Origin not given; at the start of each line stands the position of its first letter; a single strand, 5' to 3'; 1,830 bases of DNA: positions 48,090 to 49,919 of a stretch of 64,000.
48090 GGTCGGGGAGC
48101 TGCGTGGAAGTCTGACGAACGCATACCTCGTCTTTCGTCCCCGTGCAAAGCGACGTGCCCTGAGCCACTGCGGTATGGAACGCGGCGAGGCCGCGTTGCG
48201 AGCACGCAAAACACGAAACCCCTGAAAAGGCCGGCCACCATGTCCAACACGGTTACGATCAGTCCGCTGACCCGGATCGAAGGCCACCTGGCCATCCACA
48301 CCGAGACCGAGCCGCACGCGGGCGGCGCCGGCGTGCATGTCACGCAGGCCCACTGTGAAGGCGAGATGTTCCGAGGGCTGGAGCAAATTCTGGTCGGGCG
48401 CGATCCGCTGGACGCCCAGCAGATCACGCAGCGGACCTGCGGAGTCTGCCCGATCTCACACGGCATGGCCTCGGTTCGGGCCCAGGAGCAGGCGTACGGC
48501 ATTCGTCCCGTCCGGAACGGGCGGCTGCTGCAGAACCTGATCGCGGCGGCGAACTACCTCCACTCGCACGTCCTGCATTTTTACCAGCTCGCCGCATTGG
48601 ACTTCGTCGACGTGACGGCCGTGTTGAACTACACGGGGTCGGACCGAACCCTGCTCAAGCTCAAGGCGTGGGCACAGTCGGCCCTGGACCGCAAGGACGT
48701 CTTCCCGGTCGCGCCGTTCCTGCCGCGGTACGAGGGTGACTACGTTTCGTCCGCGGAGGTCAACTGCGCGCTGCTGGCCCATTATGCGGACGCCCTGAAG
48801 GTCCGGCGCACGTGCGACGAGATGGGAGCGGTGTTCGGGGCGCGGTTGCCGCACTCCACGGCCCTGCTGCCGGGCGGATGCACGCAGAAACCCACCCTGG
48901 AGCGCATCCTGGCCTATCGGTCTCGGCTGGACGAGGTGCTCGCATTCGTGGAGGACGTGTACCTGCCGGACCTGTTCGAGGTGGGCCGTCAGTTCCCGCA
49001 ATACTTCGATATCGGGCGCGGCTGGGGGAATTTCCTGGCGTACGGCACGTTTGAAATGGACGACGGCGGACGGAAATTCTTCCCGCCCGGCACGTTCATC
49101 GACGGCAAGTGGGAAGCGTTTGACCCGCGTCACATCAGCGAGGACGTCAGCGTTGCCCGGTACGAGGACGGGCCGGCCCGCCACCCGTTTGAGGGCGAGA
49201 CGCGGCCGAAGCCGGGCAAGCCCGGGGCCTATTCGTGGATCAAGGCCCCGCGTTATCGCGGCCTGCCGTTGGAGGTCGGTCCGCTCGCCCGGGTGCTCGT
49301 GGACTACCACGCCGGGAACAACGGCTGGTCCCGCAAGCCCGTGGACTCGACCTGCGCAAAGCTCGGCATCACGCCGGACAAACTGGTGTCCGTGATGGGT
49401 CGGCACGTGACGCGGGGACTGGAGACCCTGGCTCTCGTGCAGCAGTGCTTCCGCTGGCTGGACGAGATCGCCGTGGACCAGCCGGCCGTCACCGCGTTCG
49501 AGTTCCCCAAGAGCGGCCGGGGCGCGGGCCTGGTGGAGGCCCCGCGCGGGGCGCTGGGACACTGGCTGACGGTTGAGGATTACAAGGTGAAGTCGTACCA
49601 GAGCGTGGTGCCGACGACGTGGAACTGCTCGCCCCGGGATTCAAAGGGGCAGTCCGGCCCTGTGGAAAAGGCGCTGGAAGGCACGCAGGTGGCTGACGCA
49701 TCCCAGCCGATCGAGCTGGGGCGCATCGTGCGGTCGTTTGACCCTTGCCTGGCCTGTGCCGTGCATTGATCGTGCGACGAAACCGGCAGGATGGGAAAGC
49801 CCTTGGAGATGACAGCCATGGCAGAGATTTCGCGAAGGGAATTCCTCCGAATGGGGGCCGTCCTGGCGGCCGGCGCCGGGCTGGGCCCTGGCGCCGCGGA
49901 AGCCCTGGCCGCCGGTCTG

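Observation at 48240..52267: [NiFe]-hydrogenase large and small subunits translationally coupled to a methyl-accepting chemotaxis protein: candidate H2-sensing chemoreceptor module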

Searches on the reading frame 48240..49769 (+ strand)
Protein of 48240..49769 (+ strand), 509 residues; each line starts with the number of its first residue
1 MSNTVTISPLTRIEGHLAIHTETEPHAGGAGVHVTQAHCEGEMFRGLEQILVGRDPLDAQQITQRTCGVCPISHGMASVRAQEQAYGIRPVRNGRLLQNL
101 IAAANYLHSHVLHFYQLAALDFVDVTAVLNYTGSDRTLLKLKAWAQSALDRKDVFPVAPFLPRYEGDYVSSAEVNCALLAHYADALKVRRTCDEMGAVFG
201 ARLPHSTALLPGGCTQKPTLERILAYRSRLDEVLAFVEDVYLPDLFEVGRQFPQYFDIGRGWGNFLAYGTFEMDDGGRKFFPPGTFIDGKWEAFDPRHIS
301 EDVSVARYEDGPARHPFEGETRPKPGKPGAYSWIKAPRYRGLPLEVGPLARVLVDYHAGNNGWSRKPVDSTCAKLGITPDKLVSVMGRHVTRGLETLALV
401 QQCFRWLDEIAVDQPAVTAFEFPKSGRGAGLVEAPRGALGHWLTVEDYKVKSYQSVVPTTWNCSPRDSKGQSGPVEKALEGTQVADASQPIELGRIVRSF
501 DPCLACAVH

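Call 3: search_protein_families(library=pfam, proteins=[window:48240-49769:+])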
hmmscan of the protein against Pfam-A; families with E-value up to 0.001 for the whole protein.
window:48240-49769:+ (509 aa): 1 family
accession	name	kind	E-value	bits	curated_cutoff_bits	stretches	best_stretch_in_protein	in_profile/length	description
PF00374.24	NiFeSe_Hases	-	2.5e-147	492.3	25.8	1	45-509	1-508/508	Nickel-dependent hydrogenase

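Call 4: search_protein_families(library=ncbifam, proteins=[window:48240-49769:+])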
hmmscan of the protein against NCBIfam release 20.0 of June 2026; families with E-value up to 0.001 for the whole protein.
window:48240-49769:+ (509 aa): 8 families
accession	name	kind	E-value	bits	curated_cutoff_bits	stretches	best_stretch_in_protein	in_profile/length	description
NF033181.1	NiFeSe_hydrog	equivalog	2.9e-185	617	600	1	4-509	3-495/507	nickel-dependent hydrogenase large subunit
NF045518.1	H2_NiFeSe_large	exception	1.4e-149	499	780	2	147-509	111-480/485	NiFeSe hydrogenase large subunit HysA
NF007778.0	PRK10467.1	equivalog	2e-93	313.6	969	2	171-509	180-552/567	hydrogenase 2 large subunit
NF007550.0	PRK10170.1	equivalog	1.6e-79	267.9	1101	1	5-509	19-582/597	Ni/Fe-hydrogenase large subunit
TIGR03295.1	frhA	equivalog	1.2e-41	143.1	392.5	2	1-127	1-122/412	coenzyme F420 hydrogenase subunit alpha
NF041785.2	VhuA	equivalog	7.6e-26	90.6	800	1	4-123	3-117/418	F420-non-reducing hydrogenase Vhu subunit A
NF040828.1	sulfhyd_ShyA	equivalog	9.5e-24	84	700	2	40-126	35-119/415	NAD(P)-dependent hydrogenase/sulfhydrogenase 2 subunit alpha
NF040832.1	sulfhyd_HydA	equivalog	7.5e-18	64.8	880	2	5-130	5-125/426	NADPH-dependent hydrogenase/sulfhydrogenase 1 subunit alpha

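Call 5: find_homologous_proteins(query=window:48240-49769:+, max_evalue=1e-20)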
Query window:48240-49769:+ (509 aa): 7937 proteins with E <= 1e-20 among 8000 candidates; the best 120 are listed.
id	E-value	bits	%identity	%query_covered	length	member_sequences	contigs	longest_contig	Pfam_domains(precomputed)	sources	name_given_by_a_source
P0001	0.0e+0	1116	92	100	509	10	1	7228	PF00374.25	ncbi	-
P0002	4.2e-246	836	69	100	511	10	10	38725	PF00374.25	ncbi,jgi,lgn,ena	-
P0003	1.5e-244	831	69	100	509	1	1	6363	PF00374.25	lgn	-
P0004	5.7e-242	822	68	100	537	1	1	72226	PF00374.25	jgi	jgi:Ni,Fe-hydrogenase I large subunit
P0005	6.6e-242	822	67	100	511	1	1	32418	PF00374.25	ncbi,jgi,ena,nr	ncbi:MAG TPA: nickel-dependent hydrogenase large subunit [Phycisphaerae bacterium]|nr:nickel-depende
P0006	2.2e-241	820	68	100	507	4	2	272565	PF00374.25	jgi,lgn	jgi:Ni,Fe-hydrogenase I large subunit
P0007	5.2e-241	819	68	100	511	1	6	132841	PF00374.25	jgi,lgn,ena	-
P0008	1.5e-238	811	66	100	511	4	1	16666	PF00374.25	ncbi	-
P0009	5.6e-238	809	68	100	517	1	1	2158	PF00374.25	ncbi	-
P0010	1.1e-234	798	66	100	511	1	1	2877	PF00374.25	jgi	jgi:Ni,Fe-hydrogenase I large subunit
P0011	4.9e-234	796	66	100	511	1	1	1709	PF00374.25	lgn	-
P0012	1.2e-233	795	66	100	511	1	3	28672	PF00374.25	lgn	-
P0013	1.6e-233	794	66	100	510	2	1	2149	PF00374.25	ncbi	-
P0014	4.9e-233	793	68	98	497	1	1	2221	PF00374.25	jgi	jgi:ferredoxin hydrogenase large subunit/hydrogenase large subunit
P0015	3.2e-232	790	64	100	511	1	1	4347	PF00374.25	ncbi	-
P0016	5.9e-231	786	66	100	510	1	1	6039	PF00374.25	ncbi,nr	ncbi:MAG: nickel-dependent hydrogenase large subunit [Phycisphaerae bacterium]|nr:nickel-dependent h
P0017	1.3e-230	785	65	99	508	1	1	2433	PF00374.25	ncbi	-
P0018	4.2e-230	783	63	100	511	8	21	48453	PF00374.25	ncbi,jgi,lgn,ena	jgi:ferredoxin hydrogenase large subunit/hydrogenase large subunit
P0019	4.3e-230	783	65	100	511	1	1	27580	PF00374.25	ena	-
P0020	4.5e-230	783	63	100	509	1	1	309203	PF00374.25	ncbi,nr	ncbi:MAG: nickel-dependent hydrogenase large subunit [Pirellulales bacterium]|nr:nickel-dependent hy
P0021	5.4e-230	783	65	100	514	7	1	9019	PF00374.25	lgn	-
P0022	9.4e-230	782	65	100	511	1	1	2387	PF00374.25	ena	-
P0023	1.5e-229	781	65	100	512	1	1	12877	PF00374.25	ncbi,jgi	-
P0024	2.3e-229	781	64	100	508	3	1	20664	PF00374.25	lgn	-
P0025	4.4e-229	780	65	100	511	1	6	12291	PF00374.25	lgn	-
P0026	6.7e-229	779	65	100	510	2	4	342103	PF00374.25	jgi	-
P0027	1.7e-228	778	66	100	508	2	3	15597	PF00374.25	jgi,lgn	-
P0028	3.5e-228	777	66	100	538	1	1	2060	PF00374.25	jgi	jgi:ferredoxin hydrogenase large subunit/hydrogenase large subunit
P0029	3.5e-228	777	65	100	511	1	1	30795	PF00374.25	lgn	-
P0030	5.3e-228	776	65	100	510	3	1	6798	PF00374.25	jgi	-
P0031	5.7e-228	776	65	100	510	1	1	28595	PF00374.25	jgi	jgi:Ni,Fe-hydrogenase I large subunit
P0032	5.9e-228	776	64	100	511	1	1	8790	PF00374.25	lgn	-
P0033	7.7e-228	776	65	100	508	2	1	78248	PF00374.25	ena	-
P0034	8.6e-228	775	64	100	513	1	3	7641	PF00374.25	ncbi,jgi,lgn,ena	ncbi:MAG: nickel-dependent hydrogenase large subunit [Planctomycetota bacterium]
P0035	9.0e-228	775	65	100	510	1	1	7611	PF00374.25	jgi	jgi:Ni,Fe-hydrogenase I large subunit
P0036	1.7e-227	774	65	100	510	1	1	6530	PF00374.25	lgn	-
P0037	2.9e-227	774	65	100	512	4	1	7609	PF00374.25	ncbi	-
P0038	6.5e-227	773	64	100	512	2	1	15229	PF00374.25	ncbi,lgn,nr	ncbi:MAG: nickel-dependent hydrogenase large subunit [Phycisphaerae bacterium]|nr:nickel-dependent h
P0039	9.3e-227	772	65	100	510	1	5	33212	PF00374.25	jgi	jgi:ferredoxin hydrogenase large subunit/hydrogenase large subunit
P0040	4.0e-226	770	64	100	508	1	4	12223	PF00374.25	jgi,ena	jgi:ferredoxin hydrogenase large subunit/hydrogenase large subunit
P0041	5.6e-226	769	64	100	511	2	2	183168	PF00374.25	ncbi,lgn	-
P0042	1.1e-225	769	63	100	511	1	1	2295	PF00374.25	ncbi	-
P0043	1.2e-225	768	64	100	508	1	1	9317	PF00374.25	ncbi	ncbi:MAG: nickel-dependent hydrogenase large subunit [Thermoguttaceae bacterium]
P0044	3.3e-225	767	64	100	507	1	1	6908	PF00374.25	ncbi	-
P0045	5.3e-225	766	63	100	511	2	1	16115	PF00374.25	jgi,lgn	jgi:Ni,Fe-hydrogenase I large subunit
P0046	6.1e-225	766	64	100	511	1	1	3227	PF00374.25,PF27537.1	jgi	jgi:Ni,Fe-hydrogenase I large subunit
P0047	8.3e-225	766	63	100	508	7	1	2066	PF00374.25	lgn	-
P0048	9.3e-225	765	62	100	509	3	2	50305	PF00374.25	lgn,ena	-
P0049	1.1e-224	765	64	100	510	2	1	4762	PF00374.25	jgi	jgi:ferredoxin hydrogenase large subunit/hydrogenase large subunit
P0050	1.4e-224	765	64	100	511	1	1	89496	PF00374.25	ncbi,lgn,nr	ncbi:MAG: nickel-dependent hydrogenase large subunit [Phycisphaerae bacterium]|nr:nickel-dependent h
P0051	2.6e-224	764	64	100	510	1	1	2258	PF00374.25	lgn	-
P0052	3.8e-224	763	64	100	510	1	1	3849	PF00374.25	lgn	-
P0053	8.1e-224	762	64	100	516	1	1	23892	PF00374.25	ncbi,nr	ncbi:MAG: nickel-dependent hydrogenase large subunit [Planctomycetes bacterium]|nr:nickel-dependent 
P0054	8.3e-224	762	62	100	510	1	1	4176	PF00374.25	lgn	-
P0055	2.4e-223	761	62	100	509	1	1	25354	PF00374.25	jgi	jgi:Ni,Fe-hydrogenase I large subunit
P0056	2.6e-223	761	65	100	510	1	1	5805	PF00374.25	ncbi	-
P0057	7.4e-223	759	62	100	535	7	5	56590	PF00374.25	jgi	-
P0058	8.9e-223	759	63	100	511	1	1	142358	PF00374.25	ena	-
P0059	9.2e-223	759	63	100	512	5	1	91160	PF00374.25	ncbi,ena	-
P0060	4.5e-222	757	63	100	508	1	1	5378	PF00374.25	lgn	-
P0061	2.0e-221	754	64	100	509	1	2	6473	PF00374.25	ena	-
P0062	2.7e-221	754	62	99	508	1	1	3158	PF00374.25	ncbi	-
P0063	5.1e-221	753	63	100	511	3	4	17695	PF00374.25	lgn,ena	-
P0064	2.0e-220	751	62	100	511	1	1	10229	PF00374.25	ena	-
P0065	2.1e-220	751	63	100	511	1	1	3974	PF00374.25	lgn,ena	-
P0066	2.3e-220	751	63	100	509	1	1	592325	PF00374.25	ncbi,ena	-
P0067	2.6e-220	751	62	100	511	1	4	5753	PF00374.25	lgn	-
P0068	4.2e-220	750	63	100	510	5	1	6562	PF00374.25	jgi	jgi:ferredoxin hydrogenase large subunit/hydrogenase large subunit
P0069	4.7e-220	750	65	100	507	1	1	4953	PF00374.25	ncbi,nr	ncbi:nickel-dependent hydrogenase large subunit [bacterium]|nr:nickel-dependent hydrogenase large su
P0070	4.7e-220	750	61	100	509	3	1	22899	PF00374.25,PF27537.1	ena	-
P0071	4.8e-220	750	62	100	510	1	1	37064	PF00374.25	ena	-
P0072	5.7e-220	750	63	100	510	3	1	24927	PF00374.25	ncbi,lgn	-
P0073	6.4e-220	749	63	98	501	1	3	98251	PF00374.25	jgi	jgi:ferredoxin hydrogenase large subunit/hydrogenase large subunit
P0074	7.0e-220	749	63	100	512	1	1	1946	PF00374.25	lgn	-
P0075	8.6e-220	749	61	100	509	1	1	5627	PF00374.25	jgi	jgi:Ni,Fe-hydrogenase I large subunit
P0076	2.1e-219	748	62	100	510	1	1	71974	PF00374.25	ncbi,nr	ncbi:MAG: nickel-dependent hydrogenase large subunit [Pirellulales bacterium]|nr:nickel-dependent hy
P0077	1.6e-218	745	63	100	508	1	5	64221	PF00374.25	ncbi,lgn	-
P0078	1.8e-218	745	63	100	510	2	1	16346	PF00374.25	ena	-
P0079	1.9e-218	745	62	100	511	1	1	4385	PF00374.25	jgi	jgi:Ni,Fe-hydrogenase I large subunit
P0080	3.1e-218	744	63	100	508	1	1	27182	PF00374.25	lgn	-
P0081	9.7e-218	742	62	100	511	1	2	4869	PF00374.25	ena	-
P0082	9.8e-218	742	62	100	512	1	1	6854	PF00374.25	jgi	jgi:Ni,Fe-hydrogenase I large subunit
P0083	1.3e-217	742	62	100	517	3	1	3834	PF00374.25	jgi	-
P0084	8.5e-217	739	61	100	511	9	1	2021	PF00374.25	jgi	jgi:ferredoxin hydrogenase large subunit/hydrogenase large subunit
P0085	1.9e-216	738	61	100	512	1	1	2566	PF00374.25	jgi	jgi:Ni,Fe-hydrogenase I large subunit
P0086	2.3e-216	738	61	100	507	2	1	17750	PF00374.25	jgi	-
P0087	3.0e-216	737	62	100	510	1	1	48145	PF00374.25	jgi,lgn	jgi:ferredoxin hydrogenase large subunit/hydrogenase large subunit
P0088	4.3e-216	737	62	100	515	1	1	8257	PF00374.25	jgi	jgi:Ni,Fe-hydrogenase I large subunit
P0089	6.0e-216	736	64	100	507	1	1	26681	PF00374.25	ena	-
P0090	7.7e-216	736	61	100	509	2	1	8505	PF00374.25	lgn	-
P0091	8.0e-216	736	62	100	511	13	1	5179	PF00374.25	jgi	jgi:Ni,Fe-hydrogenase I large subunit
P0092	2.2e-215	734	61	100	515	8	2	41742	PF00374.25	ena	-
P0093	2.3e-215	734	61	100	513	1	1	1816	PF00374.25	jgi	jgi:Ni,Fe-hydrogenase I large subunit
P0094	3.1e-215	734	62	100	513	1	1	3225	PF00374.25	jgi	jgi:ferredoxin hydrogenase large subunit/hydrogenase large subunit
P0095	3.2e-215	734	61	100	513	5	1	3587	PF00374.25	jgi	jgi:Ni,Fe-hydrogenase I large subunit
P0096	3.8e-215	734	61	100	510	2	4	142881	PF00374.25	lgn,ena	-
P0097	5.3e-215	733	61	100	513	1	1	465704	PF00374.25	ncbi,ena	-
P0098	5.8e-215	733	60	100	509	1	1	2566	PF00374.25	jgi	jgi:Ni,Fe-hydrogenase I large subunit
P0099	9.1e-215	732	62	100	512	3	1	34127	PF00374.25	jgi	jgi:Ni,Fe-hydrogenase I large subunit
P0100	1.2e-214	732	60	100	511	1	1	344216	PF00374.25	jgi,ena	-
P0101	2.6e-214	731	62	99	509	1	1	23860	PF00374.25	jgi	jgi:Ni,Fe-hydrogenase I large subunit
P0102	3.0e-214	731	62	100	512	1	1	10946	PF00374.25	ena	-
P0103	3.3e-214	731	61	100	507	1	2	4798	PF00374.25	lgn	-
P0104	3.6e-214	731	61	100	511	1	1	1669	PF00374.25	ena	-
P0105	5.6e-214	730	61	100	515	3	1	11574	PF00374.25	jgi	jgi:Ni,Fe-hydrogenase I large subunit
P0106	6.9e-214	730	60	100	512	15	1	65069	PF00374.25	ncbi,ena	-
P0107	1.3e-213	729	60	100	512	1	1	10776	PF00374.25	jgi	jgi:Ni,Fe-hydrogenase I large subunit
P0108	2.0e-213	728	61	100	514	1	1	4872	PF00374.25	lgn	-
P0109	7.0e-213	726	60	100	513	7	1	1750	PF00374.25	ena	-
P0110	1.1e-212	726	58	100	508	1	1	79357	PF00374.25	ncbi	-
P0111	1.5e-212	725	62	100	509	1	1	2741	PF00374.25,PF27537.1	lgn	-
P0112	2.0e-212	725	63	100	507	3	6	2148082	PF00374.25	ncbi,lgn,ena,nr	ncbi:MAG TPA: nickel-dependent hydrogenase large subunit [Candidatus Krumholzibacteria bacterium]|nr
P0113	2.0e-212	725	63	100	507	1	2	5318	PF00374.25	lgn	-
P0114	6.4e-212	723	59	100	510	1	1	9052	PF00374.25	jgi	jgi:Ni,Fe-hydrogenase I large subunit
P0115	7.6e-212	723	60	100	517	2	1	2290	PF00374.25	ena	-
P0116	1.2e-211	722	61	100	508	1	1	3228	PF00374.25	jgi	jgi:ferredoxin hydrogenase large subunit/hydrogenase large subunit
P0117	1.5e-211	722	63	100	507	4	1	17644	PF00374.25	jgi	-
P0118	2.6e-211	721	61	100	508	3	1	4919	PF00374.25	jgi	-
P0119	2.7e-211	721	60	100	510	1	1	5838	PF00374.25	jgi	jgi:Ni,Fe-hydrogenase I large subunit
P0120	3.2e-211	721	61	100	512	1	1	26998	PF00374.25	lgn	-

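Call 7: find_encoding_contigs(protein=P0001, flank=6000, max_places=2)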
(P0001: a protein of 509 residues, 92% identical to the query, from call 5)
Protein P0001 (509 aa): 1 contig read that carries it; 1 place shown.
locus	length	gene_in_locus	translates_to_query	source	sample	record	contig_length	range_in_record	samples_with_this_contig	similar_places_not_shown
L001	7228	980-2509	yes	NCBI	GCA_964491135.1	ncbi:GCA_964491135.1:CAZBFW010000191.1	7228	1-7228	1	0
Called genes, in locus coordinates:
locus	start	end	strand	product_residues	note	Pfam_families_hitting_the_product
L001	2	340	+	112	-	?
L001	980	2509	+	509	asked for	PF00374:NiFeSe_Hases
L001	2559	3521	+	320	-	PF10518:TAT_signal (faint), PF01058:Oxidored_q6, PF14720:NiFe_hyd_SSU_C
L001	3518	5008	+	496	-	PF00015:MCPsignal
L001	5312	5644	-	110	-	-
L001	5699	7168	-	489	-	PF25174:Beta-prop_THOC3 (weak)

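Call 8: find_encoding_contigs(protein=P0002, flank=8000, max_places=3)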
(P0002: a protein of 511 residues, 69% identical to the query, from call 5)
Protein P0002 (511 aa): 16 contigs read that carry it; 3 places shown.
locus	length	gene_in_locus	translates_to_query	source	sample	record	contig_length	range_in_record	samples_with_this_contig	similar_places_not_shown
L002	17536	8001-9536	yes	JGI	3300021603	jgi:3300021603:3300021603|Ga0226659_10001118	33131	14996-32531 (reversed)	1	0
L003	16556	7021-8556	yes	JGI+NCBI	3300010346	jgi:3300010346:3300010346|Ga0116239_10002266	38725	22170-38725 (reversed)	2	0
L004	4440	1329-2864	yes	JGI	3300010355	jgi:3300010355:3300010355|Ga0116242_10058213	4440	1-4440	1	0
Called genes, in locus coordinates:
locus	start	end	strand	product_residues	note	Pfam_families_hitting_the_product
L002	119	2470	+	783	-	PF13229:Beta_helix, PF02415:Chlam_PMP (faint), PF01344:Kelch_1 (faint), PF24681:Kelch_KLHDC2_KLHL20_DRC7, PF13415:Beta-prop_FBX42, PF13418:Beta-prop_TYW4 (faint), PF24981:Beta-prop_ATRN-LZTR1 (weak), PF07646:Kelch_2 (weak)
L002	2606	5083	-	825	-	PF00069:Pkinase, PF07714:PK_Tyr_Ser-Thr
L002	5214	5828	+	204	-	PF01121:CoaE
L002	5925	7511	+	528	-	PF07498:Rho_N, PF07497:Rho_RNA_bind, PF00006:ATP-synt_ab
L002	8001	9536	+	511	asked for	PF00374:NiFeSe_Hases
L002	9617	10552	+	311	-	PF01058:Oxidored_q6, PF14720:NiFe_hyd_SSU_C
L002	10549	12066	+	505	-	PF00015:MCPsignal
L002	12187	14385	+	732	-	PF13414:TPR_11 (weak), PF13424:TPR_12 (weak), PF13432:TPR_16 (weak), PF13414:TPR_11, PF13424:TPR_12, PF13432:TPR_16, PF14559:TPR_19, PF13432:TPR_16, +19 more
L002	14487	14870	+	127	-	PF01597:GCV_H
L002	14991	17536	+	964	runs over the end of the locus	PF02347:GDC-P, PF00266:Aminotran_5 (faint), PF02347:GDC-P, PF01212:Beta_elim_lyase (weak), PF21478:GcvP2_C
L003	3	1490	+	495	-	?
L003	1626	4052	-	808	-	PF00069:Pkinase, PF07714:PK_Tyr_Ser-Thr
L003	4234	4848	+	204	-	PF01121:CoaE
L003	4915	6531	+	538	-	PF07498:Rho_N, PF07497:Rho_RNA_bind, PF00006:ATP-synt_ab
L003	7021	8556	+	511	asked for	PF00374:NiFeSe_Hases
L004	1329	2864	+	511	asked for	PF00374:NiFeSe_Hases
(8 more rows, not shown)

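Call 9: find_encoding_contigs(protein=P0020, flank=8000, max_places=2)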
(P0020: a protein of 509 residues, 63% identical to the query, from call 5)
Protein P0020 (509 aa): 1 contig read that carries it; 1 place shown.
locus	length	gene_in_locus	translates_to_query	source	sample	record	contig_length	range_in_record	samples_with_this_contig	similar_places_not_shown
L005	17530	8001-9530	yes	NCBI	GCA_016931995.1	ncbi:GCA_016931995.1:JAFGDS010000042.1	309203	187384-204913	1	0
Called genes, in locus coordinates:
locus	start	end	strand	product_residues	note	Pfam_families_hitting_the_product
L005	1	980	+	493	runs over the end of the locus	PF13426:PAS_9, PF00512:HisKA, PF02518:HATPase_c, PF13589:HATPase_c_3 (faint)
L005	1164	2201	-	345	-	PF07596:SBP_bac_10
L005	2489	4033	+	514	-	PF04715:, PF00425:Chorismate_bind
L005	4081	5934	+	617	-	PF12974:Phosphonate-bd, PF00512:HisKA, PF10090:HPTransfase (faint), PF02518:HATPase_c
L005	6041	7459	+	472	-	PF00072:Response_reg, PF00158:Sigma54_activat, PF14532:Sigma54_activ_2, PF25601:AAA_lid_14, PF02954:HTH_8 (weak)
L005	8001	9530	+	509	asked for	PF00374:NiFeSe_Hases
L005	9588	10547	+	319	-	PF01058:Oxidored_q6, PF14720:NiFe_hyd_SSU_C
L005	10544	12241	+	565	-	PF00672:HAMP, PF00015:MCPsignal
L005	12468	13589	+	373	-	PF02746:MR_MLE_N, PF13378:MR_MLE_C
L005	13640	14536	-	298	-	PF20030:bpMoxR, PF07726:AAA_3, PF07728:AAA_5, PF17863:AAA_lid_2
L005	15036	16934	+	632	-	PF09492:Pec_lyase (faint), PF13243:SQHop_cyclase_C (weak)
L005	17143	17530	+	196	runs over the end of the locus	-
